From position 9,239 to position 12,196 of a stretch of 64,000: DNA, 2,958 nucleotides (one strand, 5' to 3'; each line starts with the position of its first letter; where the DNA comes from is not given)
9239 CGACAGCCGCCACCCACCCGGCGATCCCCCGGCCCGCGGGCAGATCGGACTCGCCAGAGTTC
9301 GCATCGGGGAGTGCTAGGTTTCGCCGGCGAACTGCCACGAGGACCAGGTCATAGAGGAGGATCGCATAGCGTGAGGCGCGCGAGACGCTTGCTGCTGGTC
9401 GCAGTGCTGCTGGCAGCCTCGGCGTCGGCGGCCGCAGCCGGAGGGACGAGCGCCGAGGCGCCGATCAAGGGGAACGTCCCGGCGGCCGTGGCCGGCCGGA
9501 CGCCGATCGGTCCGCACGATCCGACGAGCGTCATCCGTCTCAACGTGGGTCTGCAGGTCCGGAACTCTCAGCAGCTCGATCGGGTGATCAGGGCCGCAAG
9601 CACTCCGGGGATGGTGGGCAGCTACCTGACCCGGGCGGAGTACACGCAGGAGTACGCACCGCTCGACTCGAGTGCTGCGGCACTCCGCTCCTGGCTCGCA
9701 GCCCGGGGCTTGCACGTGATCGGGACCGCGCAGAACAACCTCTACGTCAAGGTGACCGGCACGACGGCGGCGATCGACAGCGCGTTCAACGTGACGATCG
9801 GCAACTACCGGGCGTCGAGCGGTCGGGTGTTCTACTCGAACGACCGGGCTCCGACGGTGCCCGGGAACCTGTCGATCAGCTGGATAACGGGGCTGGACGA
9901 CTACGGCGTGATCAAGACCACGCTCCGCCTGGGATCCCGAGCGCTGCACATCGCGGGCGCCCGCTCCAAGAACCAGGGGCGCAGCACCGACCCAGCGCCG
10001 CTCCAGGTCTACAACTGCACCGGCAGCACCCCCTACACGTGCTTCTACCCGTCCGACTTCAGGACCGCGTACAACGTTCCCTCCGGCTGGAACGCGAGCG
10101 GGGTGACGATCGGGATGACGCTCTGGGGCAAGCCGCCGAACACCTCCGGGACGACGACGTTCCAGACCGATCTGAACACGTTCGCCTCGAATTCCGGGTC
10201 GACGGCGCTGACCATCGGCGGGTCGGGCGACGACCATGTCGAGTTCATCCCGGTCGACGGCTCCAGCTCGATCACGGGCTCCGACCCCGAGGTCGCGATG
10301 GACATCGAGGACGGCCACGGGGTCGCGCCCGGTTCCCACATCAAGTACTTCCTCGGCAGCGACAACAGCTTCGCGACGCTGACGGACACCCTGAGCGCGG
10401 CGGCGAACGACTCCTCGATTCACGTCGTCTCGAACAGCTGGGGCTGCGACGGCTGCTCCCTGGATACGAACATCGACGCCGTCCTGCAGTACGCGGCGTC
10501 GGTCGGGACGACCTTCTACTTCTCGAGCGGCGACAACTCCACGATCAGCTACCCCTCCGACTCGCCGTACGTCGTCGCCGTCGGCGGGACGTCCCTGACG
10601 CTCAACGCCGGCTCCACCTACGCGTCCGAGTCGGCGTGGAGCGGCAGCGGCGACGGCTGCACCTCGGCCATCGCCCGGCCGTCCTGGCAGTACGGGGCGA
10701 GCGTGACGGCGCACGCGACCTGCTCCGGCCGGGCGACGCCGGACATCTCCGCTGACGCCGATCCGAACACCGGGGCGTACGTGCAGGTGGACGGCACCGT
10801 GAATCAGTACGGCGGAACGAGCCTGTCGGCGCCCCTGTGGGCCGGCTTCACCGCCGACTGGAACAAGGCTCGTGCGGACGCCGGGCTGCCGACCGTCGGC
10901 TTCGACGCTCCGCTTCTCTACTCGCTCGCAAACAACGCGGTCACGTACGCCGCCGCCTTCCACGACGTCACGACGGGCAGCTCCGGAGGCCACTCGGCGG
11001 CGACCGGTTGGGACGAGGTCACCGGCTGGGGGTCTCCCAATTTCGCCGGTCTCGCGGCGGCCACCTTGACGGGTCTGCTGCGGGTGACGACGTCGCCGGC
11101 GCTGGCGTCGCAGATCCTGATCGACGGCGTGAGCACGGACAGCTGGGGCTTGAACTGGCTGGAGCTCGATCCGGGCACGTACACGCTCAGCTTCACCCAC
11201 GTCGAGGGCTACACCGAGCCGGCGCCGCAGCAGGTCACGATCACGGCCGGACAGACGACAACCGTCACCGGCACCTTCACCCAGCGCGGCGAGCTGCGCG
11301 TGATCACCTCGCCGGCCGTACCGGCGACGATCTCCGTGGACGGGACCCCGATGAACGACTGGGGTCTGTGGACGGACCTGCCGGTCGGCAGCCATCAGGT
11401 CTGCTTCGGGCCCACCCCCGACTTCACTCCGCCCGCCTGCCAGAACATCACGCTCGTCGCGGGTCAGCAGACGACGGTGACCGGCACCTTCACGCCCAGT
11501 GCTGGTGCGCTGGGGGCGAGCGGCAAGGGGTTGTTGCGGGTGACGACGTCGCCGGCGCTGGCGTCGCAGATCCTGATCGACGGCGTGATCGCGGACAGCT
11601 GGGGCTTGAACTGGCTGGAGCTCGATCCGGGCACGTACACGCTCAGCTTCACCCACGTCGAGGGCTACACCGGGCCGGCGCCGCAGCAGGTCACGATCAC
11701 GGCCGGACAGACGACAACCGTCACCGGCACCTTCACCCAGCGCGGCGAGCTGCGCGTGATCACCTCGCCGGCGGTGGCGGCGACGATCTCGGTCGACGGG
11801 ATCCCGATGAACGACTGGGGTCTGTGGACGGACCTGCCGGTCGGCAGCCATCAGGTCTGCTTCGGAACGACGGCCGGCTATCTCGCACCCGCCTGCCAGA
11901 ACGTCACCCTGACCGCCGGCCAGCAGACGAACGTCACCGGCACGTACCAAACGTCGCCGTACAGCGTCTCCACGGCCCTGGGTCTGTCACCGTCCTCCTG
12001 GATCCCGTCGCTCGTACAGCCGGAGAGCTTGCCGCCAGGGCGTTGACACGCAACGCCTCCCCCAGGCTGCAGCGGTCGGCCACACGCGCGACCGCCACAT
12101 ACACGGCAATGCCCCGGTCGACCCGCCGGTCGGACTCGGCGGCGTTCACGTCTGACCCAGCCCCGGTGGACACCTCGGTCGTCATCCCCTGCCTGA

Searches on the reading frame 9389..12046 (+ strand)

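Call 76: search_protein_families(library=pfam, proteins=[window:9389-12046:+], max_evalue=0.00001)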
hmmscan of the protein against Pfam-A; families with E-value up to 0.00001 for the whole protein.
window:9389-12046:+ (885 aa): 3 families
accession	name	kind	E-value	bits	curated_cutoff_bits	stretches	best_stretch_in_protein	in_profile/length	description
PF09286.16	Pro-kuma_activ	-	1.4e-23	84.2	23.5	1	40-171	6-142/143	Pro-kumamolisin, activation domain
PF08308.17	PEGA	-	1.9e-10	40.9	20.8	0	562-632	2-69/71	PEGA domain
PF13620.12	CarboxypepD_reg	-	8.3e-10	39.3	32.3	0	579-627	30-78/82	Carboxypeptidase regulatory-like domain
